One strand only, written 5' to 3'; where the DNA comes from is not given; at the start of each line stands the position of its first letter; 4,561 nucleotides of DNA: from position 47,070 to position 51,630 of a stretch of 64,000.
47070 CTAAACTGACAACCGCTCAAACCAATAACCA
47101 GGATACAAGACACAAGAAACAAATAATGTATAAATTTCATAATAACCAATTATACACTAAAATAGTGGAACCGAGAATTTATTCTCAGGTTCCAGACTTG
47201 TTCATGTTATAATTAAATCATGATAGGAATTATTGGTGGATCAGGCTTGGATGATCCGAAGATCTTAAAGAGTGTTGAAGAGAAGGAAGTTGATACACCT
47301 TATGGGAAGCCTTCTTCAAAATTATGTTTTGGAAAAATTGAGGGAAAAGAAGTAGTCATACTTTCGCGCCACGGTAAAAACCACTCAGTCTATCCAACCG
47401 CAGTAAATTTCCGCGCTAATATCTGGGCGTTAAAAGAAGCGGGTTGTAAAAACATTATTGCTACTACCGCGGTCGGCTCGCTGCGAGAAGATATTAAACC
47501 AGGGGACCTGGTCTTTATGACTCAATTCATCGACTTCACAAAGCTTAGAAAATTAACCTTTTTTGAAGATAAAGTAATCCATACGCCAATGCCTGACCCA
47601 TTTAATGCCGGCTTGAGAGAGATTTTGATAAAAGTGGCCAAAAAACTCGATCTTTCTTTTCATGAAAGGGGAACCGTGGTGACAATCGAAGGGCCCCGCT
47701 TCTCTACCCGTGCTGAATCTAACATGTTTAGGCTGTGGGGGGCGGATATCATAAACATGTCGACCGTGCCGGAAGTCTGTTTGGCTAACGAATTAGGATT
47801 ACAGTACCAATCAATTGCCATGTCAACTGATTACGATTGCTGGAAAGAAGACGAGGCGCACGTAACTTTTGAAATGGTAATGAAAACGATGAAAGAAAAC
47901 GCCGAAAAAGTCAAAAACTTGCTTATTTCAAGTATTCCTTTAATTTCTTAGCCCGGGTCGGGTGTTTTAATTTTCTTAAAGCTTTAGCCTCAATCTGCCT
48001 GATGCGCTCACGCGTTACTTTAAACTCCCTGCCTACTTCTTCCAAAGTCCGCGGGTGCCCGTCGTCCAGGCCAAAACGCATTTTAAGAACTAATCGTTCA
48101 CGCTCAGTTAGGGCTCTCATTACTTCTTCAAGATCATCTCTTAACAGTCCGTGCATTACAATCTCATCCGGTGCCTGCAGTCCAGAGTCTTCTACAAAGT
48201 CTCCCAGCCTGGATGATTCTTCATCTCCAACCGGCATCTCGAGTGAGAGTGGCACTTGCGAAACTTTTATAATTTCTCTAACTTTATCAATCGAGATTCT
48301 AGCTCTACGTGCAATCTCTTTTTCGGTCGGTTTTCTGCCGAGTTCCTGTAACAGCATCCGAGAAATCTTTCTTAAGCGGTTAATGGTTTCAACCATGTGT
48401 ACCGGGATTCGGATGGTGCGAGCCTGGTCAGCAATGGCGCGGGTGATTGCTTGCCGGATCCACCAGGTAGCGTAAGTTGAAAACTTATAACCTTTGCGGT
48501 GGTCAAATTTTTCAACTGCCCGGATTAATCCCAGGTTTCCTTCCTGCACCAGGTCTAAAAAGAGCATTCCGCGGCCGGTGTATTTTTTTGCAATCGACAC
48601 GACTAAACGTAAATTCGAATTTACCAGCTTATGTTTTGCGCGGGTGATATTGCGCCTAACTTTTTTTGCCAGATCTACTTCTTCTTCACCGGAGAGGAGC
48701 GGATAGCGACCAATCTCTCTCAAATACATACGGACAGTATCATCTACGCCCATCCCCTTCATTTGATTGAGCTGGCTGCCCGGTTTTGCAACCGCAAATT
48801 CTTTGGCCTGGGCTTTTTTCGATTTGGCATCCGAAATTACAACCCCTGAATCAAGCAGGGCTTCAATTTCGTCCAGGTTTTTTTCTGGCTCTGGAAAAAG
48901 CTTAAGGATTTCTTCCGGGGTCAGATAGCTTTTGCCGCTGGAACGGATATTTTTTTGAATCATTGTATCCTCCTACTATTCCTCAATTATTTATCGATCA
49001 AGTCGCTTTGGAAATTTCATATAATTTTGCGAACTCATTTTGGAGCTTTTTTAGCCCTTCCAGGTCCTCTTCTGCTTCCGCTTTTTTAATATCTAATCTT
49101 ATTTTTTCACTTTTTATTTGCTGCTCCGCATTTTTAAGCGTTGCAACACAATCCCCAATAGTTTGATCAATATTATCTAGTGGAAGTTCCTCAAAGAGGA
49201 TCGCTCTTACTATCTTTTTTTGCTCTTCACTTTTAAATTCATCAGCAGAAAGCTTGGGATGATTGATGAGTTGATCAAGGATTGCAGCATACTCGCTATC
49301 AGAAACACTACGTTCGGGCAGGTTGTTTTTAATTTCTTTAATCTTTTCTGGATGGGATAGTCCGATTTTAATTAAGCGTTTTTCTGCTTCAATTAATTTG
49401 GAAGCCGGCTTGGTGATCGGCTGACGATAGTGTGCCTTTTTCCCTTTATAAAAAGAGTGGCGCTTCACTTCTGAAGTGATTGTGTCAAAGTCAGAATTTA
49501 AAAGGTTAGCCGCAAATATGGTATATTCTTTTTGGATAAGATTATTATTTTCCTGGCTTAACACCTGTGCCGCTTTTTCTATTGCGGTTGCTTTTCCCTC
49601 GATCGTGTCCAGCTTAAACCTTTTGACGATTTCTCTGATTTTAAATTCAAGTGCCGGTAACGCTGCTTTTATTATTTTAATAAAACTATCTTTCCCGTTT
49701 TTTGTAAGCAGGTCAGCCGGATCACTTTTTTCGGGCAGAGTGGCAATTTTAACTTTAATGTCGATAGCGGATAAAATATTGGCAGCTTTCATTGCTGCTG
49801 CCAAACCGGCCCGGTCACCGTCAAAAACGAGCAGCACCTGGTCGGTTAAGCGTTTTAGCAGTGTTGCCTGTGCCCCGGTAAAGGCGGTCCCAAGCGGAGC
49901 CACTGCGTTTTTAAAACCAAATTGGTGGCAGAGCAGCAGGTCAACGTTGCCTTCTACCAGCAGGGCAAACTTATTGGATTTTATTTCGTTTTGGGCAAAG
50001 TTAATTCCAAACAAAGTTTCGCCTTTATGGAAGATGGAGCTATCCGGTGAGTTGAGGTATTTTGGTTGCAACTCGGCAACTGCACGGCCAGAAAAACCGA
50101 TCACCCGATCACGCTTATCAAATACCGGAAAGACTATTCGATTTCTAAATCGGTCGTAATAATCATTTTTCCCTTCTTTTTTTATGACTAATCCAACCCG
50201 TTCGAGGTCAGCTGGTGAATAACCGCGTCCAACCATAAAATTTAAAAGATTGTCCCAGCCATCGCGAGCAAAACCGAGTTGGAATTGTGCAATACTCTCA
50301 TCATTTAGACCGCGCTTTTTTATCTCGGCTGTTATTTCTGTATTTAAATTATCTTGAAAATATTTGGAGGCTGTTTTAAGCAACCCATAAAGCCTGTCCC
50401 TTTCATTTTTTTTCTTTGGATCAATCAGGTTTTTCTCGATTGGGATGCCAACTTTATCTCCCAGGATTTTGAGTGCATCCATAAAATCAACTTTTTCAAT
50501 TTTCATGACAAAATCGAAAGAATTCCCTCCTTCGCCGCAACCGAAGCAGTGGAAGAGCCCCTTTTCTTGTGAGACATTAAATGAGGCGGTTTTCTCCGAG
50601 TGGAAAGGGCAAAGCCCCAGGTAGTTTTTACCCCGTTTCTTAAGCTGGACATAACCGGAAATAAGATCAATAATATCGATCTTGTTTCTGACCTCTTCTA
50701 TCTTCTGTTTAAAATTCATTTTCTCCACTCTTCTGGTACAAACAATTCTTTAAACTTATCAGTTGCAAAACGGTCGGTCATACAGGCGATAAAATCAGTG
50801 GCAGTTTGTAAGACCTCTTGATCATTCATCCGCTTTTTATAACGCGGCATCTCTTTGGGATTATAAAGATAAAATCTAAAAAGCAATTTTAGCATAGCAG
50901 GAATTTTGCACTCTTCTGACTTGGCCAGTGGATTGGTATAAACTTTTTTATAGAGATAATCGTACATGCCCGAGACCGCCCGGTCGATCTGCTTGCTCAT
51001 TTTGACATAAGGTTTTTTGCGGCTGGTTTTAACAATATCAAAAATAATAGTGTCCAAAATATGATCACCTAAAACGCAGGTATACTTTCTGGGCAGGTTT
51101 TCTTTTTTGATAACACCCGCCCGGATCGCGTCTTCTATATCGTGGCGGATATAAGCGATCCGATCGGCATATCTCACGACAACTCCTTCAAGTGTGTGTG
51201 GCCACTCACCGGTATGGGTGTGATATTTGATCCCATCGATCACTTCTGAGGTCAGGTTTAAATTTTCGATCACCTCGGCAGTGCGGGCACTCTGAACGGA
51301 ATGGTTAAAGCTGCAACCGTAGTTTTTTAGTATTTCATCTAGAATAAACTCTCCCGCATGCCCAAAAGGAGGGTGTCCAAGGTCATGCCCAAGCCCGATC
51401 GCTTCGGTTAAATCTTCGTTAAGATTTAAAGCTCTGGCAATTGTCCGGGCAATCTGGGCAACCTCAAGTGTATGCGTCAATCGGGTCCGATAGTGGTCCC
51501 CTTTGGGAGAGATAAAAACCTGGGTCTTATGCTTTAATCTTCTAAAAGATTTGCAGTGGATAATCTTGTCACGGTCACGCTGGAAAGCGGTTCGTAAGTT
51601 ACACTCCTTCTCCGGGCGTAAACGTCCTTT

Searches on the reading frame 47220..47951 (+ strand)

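Call 39: search_protein_families(library=pfam, proteins=[window:47220-47951:+], max_evalue=0.0001)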
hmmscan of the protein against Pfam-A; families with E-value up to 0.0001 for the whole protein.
window:47220-47951:+ (243 aa): 1 family
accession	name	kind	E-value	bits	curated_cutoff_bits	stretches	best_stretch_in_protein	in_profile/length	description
PF01048.26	PNP_UDP_1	-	1.9e-51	175.1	25.1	1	2-238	2-231/233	Phosphorylase superfamily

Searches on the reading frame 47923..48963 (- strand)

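Call 39: search_protein_families(library=pfam, proteins=[window:47923-48963:-], max_evalue=0.0001)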
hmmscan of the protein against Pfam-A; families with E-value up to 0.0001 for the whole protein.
window:47923-48963:- (346 aa): 4 families
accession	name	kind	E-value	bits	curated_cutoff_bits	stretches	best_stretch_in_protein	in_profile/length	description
PF04542.20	Sigma70_r2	-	4.9e-25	87.6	24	1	113-183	1-71/71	Sigma-70 region 2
PF04539.22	Sigma70_r3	-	6.9e-24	84.2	25.3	1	192-267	1-76/78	Sigma-70 region 3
PF04545.22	Sigma70_r4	-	7.7e-19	67.4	24.1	1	282-334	2-50/50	Sigma-70, region 4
PF00140.25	Sigma70_r1_2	-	1.2e-14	54.3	22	1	75-104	1-30/34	Sigma-70 factor, region 1.2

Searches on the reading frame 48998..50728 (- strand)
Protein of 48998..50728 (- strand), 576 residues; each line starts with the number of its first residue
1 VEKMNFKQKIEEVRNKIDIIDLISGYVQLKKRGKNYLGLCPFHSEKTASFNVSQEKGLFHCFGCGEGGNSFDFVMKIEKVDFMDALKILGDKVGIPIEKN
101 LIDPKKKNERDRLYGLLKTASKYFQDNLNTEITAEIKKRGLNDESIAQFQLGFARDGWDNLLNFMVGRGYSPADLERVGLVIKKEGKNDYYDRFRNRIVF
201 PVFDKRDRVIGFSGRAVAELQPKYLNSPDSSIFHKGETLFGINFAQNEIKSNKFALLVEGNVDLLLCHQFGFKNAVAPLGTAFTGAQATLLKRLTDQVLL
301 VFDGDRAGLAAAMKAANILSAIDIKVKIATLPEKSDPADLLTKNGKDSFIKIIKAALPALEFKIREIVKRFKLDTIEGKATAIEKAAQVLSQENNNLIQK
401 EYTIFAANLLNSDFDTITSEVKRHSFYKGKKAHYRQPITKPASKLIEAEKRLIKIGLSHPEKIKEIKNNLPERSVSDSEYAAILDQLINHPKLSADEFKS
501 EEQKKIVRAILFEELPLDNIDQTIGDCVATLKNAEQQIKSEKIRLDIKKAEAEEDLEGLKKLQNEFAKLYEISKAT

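Call 39: search_protein_families(library=pfam, proteins=[window:48998-50728:-], max_evalue=0.0001)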
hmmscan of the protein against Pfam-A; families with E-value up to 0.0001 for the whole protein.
window:48998-50728:- (576 aa): 7 families
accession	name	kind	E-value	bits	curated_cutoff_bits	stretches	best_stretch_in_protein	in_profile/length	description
PF01807.25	Zn_ribbon_DnaG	-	5.1e-38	129.3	24.9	1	7-99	3-95/98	CHC2 zinc finger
PF08275.17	DNAG_N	-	4.4e-37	127.5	26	1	125-245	3-127/128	DNA primase catalytic core, N-terminal domain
PF13155.12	Toprim_2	-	7.1e-19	68.4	22.1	1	257-341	2-88/88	Toprim-like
PF13662.12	Toprim_4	-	8.6e-15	55.2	25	1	255-328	3-83/85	Toprim domain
PF01751.28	Toprim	-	1.7e-08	35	23.1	1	256-321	3-86/96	Toprim domain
PF10410.14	DnaB_bind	-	5.4e-07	30.2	20.6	1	361-411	2-52/56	DnaB-helicase binding domain of primase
PF13362.12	Toprim_3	-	2.4e-06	28.4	27.2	1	256-347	3-95/95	Toprim domain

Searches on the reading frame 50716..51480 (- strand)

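Call 39: search_protein_families(library=pfam, proteins=[window:50716-51480:-], max_evalue=0.0001)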
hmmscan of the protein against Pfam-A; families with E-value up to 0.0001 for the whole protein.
window:50716-51480:- (254 aa): 2 families
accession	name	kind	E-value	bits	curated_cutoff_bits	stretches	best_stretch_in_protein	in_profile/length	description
PF01966.28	HD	-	2.3e-18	67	22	1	2-109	3-114/116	HD domain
PF13286.11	HD_assoc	-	6.6e-12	46.2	22.2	1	159-244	1-90/91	Phosphohydrolase-associated domain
